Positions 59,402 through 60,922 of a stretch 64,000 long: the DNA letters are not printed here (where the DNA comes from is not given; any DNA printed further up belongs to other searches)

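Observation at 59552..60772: Chimeric protein: polybasic tail, beta-rich core, ten 11-residue repeats and a C-terminal E3-binding (PSBD)-like module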

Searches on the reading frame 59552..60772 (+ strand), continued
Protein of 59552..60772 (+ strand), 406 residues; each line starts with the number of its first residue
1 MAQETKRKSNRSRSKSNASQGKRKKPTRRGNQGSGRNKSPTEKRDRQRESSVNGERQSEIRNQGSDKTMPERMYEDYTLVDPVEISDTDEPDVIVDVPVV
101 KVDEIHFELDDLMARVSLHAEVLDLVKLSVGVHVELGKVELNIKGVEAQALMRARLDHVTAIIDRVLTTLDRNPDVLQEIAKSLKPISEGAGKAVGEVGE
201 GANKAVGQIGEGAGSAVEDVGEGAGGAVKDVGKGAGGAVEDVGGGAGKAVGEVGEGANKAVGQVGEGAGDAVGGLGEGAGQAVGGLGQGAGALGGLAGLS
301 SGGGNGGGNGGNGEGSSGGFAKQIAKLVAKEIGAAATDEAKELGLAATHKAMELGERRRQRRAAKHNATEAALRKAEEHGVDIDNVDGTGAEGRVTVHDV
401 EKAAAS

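Call 12: find_encoding_contigs(protein=P0029, flank=8000, max_places=2)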
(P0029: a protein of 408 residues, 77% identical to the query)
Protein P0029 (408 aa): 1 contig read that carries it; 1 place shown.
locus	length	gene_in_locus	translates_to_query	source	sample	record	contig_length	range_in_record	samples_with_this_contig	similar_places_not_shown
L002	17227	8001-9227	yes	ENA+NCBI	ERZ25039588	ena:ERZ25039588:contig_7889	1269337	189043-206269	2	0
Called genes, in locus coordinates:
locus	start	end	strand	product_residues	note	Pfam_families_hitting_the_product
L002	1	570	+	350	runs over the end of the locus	-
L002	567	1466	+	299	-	-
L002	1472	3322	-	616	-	-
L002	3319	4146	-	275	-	-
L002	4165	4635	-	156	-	-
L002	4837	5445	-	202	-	-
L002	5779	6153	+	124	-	PF13581:HATPase_c_2, PF02518:HATPase_c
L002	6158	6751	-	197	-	PF12840:HTH_20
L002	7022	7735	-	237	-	-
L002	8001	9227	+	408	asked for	PF02817:E3_binding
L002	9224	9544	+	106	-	-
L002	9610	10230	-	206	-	-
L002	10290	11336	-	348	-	-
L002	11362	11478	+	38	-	-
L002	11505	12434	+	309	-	PF00296:Bac_luciferase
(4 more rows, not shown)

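Call 37: predict_structure(alignment_id=A3)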
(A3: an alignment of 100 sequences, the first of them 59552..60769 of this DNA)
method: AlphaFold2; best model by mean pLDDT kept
length: 406 residues; sequences in the alignment: 100
mean_pLDDT: 59.2   pTM: 0.26
mean pLDDT of the five models: 59.2, 57.4, 57.4, 53.7, 52.5
residues with pLDDT >= 90: 35; 70-90: 119; 50-70: 61; < 50: 191
segments of 3 or more residues with pLDDT < 50: 1-25, 27-64, 191-197, 199-204, 207-219, 221-230, 232-318
pLDDT, mean of each block of 10 residues (from residue 1): 39 43 41 41 41 41 48 53 55 70 77 74 66 77 66 71 80 83 68 49 47 45 45 42 41 45 39 35 35 31 34 47 77 71 82 90 91 92 91 88 89
secondary structure, 60 per line:
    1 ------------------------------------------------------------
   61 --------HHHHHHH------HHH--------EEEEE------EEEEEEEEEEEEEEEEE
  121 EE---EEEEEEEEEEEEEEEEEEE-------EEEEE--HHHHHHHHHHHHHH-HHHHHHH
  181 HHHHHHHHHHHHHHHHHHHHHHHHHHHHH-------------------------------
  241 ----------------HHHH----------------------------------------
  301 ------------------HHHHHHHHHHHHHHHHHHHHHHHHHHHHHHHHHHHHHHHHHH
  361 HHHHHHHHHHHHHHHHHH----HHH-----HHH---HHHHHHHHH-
elements in order: H69-75 E93-97 E104-122 E126-144 E152-156 H159-172 H174-209 H257-260 H319-378 H397-405

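Call 41: fold_search(model_id=the predicted structure, library=pdb)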
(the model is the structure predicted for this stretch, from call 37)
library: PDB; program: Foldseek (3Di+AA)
matches with E <= 10: 255; with E <= 0.001: 0
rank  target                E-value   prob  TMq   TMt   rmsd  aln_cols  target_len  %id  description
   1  2eq8_C                2.1e-01  0.99  0.08  0.64   2.0        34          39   47  Crystal structure of lipoamide dehydrogenase from thermus thermophilus HB8 with psbdp (released 2008-04-01)
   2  1w88_I                2.7e-01  0.97  0.07  0.56   2.1        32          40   44  The crystal structure of pyruvate dehydrogenase E1(D180N,E183Q) bound to the peripheral subunit binding domain of E2 (released 2004-11-02)
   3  1w85_I                3.5e-01  0.98  0.08  0.62   2.4        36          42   42  The crystal structure of pyruvate dehydrogenase E1 bound to the peripheral subunit binding domain of E2 (released 2004-11-02)
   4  9h2i_A                5.8e-01  0.93  0.07  0.48   1.8        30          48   43  Dihydrolipoyl Dehydrogenase (E3) in complex with the binding domain of Dihydrolipoamide Acetyltransferase (E2) from th (released 2025-10-29)
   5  2eq7_C                5.8e-01  0.87  0.07  0.56   2.2        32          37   44  Crystal structure of lipoamide dehydrogenase from thermus thermophilus HB8 with psbdo (released 2008-04-01)
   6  1w4j_MODEL_1_A        6.5e-01  0.90  0.08  0.49   2.5        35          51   48  Peripheral-subunit binding domains from mesophilic, thermophilic, and hyperthermophilic bacteria fold by ultra (released 2005-07-20)
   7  3rnm_E                7.4e-01  0.87  0.07  0.47   2.0        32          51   28  The crystal structure of the subunit binding of human dihydrolipoamide transacylase (E2b) bound to human dihydrolipoam (released 2011-05-04)
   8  3gw6_F                1.2e+00  0.09  0.06  0.08  13.9        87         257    8  Intramolecular Chaperone (released 2010-02-02)
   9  8r3l_C                1.6e+00  0.07  0.06  0.04  15.0        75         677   11  Influenza A/H7N9 polymerase in pre-initiation state, intermediate conformation (I) with PB2-C(I), ENDO(T), and Pol II  (released 2024-02-21)
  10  7ni0_C                1.7e+00  0.06  0.06  0.05  15.3        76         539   10  1918 H1N1 Viral influenza polymerase heterotrimer - Replicase (class 3) (released 2021-12-01)
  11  3gw6_D                1.7e+00  0.05  0.06  0.08  14.1        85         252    9  Intramolecular Chaperone (released 2010-02-02)
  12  3gw6_B                1.7e+00  0.04  0.06  0.08  14.4        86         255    9  Intramolecular Chaperone (released 2010-02-02)
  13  8pm0_C                1.8e+00  0.05  0.06  0.05  17.9        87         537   10  Influenza A/H7N9 polymerase in replicase-like conformation in pre-initiation state with Pol II pS5 CTD peptide mimic b (released 2024-02-21)
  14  7nhx_C                1.8e+00  0.05  0.06  0.04  17.9        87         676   10  1918 H1N1 Viral influenza polymerase heterotrimer - full transcriptase (Class1) (released 2021-12-01)
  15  8rn2_C                1.9e+00  0.08  0.06  0.05  13.2        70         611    4  Monomeric apo-influenza B polymerase, encapsidase conformation (released 2024-09-11)
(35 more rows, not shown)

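Call 53: find_encoding_contigs(protein=P0073, flank=5000, max_places=1)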
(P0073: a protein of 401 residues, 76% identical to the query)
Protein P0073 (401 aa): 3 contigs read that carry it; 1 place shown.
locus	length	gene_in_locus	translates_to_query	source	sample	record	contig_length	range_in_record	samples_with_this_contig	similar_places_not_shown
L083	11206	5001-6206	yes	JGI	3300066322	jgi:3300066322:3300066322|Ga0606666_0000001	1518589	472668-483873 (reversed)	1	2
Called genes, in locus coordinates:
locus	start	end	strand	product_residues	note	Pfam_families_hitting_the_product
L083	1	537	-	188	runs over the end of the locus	-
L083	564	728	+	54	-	-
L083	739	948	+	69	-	-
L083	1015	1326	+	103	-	-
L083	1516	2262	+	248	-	-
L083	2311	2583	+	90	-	-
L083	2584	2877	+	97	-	-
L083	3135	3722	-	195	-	PF12840:HTH_20 (weak)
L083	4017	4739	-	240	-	-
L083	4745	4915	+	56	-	-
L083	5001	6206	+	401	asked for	PF02817:E3_binding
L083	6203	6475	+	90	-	-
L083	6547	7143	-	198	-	-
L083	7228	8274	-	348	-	-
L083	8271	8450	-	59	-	-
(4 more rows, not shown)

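Call 54: find_encoding_contigs(protein=P0057, flank=5000, max_places=1)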
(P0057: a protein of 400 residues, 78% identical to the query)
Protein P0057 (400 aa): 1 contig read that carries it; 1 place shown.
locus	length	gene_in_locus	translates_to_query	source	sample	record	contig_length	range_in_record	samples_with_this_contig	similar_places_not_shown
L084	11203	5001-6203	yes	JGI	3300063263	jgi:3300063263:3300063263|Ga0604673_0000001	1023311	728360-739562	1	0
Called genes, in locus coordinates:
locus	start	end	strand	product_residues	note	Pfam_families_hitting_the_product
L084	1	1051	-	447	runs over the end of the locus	PF00083:Sugar_tr, PF07690:MFS_1, PF00083:Sugar_tr, PF07690:MFS_1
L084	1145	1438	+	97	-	PF14230:DUF4333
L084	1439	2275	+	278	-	PF02673:BacA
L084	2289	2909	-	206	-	PF08241:Methyltransf_11, PF08242:Methyltransf_12, PF13649:Methyltransf_25, PF13847:Methyltransf_31 (weak)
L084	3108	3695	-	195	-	PF12840:HTH_20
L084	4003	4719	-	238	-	-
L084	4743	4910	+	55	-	-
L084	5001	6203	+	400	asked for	PF02817:E3_binding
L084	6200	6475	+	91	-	-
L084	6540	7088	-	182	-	-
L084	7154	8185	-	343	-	-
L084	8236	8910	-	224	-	PF00440:TetR_N, PF21313:EthR_C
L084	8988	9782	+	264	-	PF00106:adh_short, PF01370:Epimerase, PF08659:KR (faint), PF13561:adh_short_C2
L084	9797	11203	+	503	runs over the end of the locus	PF00743:FMO-like, PF01266:DAO (faint), PF13450:NAD_binding_8 (weak), PF13738:Pyr_redox_3 (weak)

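Call 55: find_encoding_contigs(protein=P0043, flank=5000, max_places=1)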
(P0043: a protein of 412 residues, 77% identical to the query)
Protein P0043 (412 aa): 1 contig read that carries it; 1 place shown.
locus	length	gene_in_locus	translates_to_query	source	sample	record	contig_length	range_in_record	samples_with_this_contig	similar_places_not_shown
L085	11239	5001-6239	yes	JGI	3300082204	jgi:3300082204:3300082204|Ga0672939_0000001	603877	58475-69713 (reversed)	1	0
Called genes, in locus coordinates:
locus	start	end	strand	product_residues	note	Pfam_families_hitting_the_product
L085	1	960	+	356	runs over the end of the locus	-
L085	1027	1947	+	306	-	-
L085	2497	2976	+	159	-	PF01909:NTP_transf_2, PF18765:Polbeta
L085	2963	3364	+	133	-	PF05168:HEPN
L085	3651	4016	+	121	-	PF13581:HATPase_c_2, PF02518:HATPase_c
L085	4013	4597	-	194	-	PF12840:HTH_20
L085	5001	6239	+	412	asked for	PF02817:E3_binding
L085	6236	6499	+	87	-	-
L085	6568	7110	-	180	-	-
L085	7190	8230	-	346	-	-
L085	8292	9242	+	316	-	PF00296:Bac_luciferase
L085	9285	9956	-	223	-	PF00440:TetR_N, PF21313:EthR_C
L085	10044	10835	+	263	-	PF00106:adh_short, PF01370:Epimerase, PF13561:adh_short_C2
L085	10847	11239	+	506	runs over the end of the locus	PF00743:FMO-like, PF01494:FAD_binding_3 (faint), PF07992:Pyr_redox_2 (faint), PF13450:NAD_binding_8 (weak), PF13738:Pyr_redox_3 (weak)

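Call 56: find_encoding_contigs(protein=P0087, flank=5000, max_places=1)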
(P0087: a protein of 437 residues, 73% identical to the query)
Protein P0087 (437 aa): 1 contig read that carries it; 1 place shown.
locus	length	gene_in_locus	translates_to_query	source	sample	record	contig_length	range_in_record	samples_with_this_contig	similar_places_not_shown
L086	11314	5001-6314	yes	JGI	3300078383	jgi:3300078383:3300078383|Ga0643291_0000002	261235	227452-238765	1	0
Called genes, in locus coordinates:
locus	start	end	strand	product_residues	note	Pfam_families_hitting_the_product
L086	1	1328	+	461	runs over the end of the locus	PF17164:DUF5122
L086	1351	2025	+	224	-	PF11139:SfLAP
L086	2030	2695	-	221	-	PF24096:DUF7379 (weak), PF06028:DUF915 (faint), PF01674:Lipase_2, PF02089:Palm_thioest, PF02450:LCAT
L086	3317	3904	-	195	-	PF12840:HTH_20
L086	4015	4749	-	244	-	-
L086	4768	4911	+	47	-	-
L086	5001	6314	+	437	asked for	PF02817:E3_binding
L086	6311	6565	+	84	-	-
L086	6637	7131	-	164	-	-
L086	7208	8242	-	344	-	-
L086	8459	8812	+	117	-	PF13248:Zn_ribbon_3 (weak)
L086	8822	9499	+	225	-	-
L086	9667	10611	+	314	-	PF00296:Bac_luciferase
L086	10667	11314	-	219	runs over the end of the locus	PF00440:TetR_N, PF21313:EthR_C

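Call 82: search_protein_families(library=padloc, proteins=[window:59552-60772:+], max_evalue=0.01)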
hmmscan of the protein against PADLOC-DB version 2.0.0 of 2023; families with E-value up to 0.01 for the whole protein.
window:59552-60772:+ (406 aa): 0 families

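Call 83: search_protein_families(library=phrogs, proteins=[window:59552-60772:+], max_evalue=0.01)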
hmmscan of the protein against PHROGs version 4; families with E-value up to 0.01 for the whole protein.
window:59552-60772:+ (406 aa): 2 families
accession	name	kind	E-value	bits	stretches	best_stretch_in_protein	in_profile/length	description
phrog_1535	-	tail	0.00054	19.2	1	177-300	902-1018/1152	tail length tape measure protein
phrog_58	-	tail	0.00074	18.9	1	164-333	817-1012/1544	tail length tape measure protein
